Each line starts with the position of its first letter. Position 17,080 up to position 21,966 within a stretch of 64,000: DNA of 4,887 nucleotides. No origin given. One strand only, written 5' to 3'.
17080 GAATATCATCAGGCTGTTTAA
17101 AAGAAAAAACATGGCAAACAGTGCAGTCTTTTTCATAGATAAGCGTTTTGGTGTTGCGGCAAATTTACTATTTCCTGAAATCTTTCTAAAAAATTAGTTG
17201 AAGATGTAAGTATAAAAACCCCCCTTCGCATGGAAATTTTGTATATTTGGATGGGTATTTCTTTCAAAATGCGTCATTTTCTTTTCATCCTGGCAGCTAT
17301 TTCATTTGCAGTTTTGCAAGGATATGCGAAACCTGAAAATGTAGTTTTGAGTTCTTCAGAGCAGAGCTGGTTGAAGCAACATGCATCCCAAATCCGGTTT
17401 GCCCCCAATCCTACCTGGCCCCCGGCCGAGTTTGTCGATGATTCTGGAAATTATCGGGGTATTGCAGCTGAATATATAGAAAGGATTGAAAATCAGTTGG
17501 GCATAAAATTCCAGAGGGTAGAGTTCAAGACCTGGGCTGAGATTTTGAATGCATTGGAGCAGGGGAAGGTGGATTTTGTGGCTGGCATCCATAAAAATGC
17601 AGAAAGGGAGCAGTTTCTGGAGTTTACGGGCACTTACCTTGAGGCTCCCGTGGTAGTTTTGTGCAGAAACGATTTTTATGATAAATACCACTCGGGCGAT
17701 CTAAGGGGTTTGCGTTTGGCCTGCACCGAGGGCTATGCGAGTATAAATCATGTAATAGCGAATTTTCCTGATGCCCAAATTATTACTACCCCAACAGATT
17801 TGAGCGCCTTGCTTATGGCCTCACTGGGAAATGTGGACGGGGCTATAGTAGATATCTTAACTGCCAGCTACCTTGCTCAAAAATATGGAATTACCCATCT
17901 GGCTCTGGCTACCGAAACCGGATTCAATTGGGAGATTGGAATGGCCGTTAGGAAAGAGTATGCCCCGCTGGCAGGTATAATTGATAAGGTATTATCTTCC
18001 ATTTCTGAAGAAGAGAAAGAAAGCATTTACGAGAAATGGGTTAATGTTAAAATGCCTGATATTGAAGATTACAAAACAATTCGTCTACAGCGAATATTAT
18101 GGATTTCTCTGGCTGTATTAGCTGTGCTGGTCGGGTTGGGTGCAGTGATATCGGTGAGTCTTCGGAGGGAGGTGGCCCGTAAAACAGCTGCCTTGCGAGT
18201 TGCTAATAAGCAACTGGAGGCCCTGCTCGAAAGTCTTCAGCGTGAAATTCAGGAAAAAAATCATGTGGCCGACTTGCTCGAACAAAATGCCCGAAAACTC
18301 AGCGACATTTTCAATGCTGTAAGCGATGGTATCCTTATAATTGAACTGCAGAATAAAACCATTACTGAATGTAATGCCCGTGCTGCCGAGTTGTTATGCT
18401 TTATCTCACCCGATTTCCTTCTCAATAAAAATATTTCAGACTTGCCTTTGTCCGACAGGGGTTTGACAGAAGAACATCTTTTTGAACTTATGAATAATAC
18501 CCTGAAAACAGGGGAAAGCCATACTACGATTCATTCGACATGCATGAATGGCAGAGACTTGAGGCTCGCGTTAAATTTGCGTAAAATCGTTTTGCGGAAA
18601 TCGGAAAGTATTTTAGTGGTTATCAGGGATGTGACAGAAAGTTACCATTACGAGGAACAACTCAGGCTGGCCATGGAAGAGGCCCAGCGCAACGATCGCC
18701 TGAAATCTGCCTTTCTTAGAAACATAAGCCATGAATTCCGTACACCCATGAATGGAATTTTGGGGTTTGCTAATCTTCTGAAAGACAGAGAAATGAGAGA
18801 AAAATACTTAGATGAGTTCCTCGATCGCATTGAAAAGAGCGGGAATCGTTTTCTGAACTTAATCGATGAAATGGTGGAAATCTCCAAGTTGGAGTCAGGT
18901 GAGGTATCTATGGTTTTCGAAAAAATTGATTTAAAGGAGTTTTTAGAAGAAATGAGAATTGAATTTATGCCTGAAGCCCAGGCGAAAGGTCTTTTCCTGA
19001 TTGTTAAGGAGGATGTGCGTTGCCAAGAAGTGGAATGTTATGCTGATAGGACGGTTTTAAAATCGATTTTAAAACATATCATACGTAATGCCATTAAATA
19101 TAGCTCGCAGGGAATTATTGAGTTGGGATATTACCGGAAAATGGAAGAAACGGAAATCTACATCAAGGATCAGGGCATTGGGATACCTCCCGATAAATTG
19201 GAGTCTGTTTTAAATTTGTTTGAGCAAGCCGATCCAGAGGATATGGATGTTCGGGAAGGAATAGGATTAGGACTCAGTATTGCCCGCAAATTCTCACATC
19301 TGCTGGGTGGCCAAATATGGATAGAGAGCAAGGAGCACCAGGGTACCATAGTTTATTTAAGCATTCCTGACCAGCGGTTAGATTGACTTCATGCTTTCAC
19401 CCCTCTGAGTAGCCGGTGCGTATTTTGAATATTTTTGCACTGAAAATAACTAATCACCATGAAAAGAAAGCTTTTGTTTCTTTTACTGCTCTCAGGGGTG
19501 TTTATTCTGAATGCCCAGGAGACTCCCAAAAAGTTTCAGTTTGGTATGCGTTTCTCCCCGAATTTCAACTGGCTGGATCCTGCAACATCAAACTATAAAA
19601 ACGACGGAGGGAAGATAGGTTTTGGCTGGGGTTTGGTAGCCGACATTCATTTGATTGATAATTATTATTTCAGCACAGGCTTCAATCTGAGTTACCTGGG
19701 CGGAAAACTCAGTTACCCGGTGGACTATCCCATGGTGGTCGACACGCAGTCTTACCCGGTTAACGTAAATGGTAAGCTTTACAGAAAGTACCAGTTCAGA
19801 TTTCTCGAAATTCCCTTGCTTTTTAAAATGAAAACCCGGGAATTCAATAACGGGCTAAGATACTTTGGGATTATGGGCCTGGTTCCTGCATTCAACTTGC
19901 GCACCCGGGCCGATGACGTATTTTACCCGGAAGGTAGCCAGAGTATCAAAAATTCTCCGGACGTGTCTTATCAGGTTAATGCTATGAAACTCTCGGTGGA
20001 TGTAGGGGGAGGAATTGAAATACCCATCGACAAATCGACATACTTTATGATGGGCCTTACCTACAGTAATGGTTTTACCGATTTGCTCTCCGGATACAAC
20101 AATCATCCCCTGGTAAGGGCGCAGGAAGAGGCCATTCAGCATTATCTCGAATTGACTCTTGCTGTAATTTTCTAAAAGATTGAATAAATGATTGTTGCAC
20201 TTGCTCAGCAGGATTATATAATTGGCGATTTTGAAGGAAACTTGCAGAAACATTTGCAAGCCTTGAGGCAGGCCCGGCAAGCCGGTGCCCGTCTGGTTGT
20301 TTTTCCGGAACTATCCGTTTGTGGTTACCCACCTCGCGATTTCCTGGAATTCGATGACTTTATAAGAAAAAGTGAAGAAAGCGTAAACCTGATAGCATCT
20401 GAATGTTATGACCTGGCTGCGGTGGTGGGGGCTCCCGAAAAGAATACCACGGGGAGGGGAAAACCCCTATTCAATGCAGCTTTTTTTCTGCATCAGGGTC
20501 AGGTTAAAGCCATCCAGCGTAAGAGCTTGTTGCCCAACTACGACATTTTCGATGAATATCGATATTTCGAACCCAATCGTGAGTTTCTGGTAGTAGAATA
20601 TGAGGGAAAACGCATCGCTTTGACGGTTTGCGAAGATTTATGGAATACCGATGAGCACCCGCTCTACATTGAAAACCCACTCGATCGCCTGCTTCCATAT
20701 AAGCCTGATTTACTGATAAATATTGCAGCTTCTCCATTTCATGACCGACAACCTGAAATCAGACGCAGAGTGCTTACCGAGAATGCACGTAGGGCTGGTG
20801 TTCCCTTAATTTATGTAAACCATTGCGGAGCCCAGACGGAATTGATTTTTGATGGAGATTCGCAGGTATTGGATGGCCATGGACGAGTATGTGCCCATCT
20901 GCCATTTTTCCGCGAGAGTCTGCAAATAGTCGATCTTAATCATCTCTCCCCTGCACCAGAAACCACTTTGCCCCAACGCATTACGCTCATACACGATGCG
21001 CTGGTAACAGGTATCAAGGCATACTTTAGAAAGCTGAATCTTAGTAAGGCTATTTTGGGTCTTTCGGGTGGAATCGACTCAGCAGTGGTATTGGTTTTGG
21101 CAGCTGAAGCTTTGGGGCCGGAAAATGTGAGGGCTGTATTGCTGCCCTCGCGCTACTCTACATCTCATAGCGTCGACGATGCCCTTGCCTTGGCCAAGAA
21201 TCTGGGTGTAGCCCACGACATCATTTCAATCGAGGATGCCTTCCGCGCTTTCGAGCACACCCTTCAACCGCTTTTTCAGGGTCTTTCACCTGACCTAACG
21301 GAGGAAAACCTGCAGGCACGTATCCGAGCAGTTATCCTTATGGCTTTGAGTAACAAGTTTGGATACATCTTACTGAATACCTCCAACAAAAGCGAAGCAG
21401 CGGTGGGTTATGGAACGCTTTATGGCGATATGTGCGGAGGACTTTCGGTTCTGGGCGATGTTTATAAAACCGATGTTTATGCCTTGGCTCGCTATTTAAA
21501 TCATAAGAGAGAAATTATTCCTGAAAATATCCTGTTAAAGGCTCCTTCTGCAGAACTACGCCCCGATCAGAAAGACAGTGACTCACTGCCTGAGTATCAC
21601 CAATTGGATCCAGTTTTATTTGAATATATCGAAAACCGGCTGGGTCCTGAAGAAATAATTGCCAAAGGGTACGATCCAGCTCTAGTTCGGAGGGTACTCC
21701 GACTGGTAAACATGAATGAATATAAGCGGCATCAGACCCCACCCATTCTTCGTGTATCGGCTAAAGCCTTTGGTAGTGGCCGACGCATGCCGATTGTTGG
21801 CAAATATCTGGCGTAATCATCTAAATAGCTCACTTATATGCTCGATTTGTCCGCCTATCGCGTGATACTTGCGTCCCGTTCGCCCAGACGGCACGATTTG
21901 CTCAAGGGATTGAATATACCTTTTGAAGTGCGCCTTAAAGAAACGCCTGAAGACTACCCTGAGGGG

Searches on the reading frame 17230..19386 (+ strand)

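Call 54: search_protein_families(library=pfam, proteins=[window:17230-19386:+], max_evalue=0.00001)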
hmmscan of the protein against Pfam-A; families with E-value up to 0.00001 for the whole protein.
window:17230-19386:+ (718 aa): 3 families
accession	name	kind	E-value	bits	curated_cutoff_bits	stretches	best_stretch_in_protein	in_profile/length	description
PF00497.25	SBP_bac_3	-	3.5e-23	82.3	26.4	1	55-272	1-131/132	Bacterial extracellular solute-binding proteins, family 3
PF02518.31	HATPase_c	-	9.6e-21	74.7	26.4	1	606-715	2-110/111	Histidine kinase-, DNA gyrase B-, and HSP90-like ATPase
PF00512.31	HisKA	-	2.2e-17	63.3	26.9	1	492-557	2-66/66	His Kinase A (phospho-acceptor) domain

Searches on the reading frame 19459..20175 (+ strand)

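Call 54: search_protein_families(library=pfam, proteins=[window:19459-20175:+], max_evalue=0.00001)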
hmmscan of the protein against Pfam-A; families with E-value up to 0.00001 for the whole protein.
window:19459-20175:+ (238 aa): 1 family
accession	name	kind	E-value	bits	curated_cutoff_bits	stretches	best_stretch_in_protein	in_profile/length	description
PF13568.12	OMP_b-brl_2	-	1.1e-12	48.8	27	1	18-209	1-173/175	Outer membrane protein beta-barrel domain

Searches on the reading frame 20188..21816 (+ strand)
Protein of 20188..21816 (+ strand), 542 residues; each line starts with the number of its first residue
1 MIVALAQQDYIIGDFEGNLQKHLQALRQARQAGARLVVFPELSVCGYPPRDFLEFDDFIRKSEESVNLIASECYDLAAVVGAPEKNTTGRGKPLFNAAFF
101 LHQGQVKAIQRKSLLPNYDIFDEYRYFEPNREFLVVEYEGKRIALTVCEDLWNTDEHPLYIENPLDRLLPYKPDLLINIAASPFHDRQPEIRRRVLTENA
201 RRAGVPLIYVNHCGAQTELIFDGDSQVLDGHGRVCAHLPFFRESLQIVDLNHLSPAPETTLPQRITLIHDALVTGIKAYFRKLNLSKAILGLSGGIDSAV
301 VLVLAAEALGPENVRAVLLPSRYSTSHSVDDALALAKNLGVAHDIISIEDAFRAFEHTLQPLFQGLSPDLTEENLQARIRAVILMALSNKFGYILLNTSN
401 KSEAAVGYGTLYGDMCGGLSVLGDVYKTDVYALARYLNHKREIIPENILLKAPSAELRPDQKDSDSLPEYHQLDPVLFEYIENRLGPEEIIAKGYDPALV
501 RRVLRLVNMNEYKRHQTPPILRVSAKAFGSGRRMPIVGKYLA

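Call 54: search_protein_families(library=pfam, proteins=[window:20188-21816:+], max_evalue=0.00001)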
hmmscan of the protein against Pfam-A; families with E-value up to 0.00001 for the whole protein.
window:20188-21816:+ (542 aa): 2 families
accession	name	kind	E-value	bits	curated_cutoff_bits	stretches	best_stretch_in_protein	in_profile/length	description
PF02540.23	NAD_synthase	-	3e-73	246.3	21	1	271-516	4-241/242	NAD synthase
PF00795.27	CN_hydrolase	-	1.1e-24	87.6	23.2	1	3-251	2-247/256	Carbon-nitrogen hydrolase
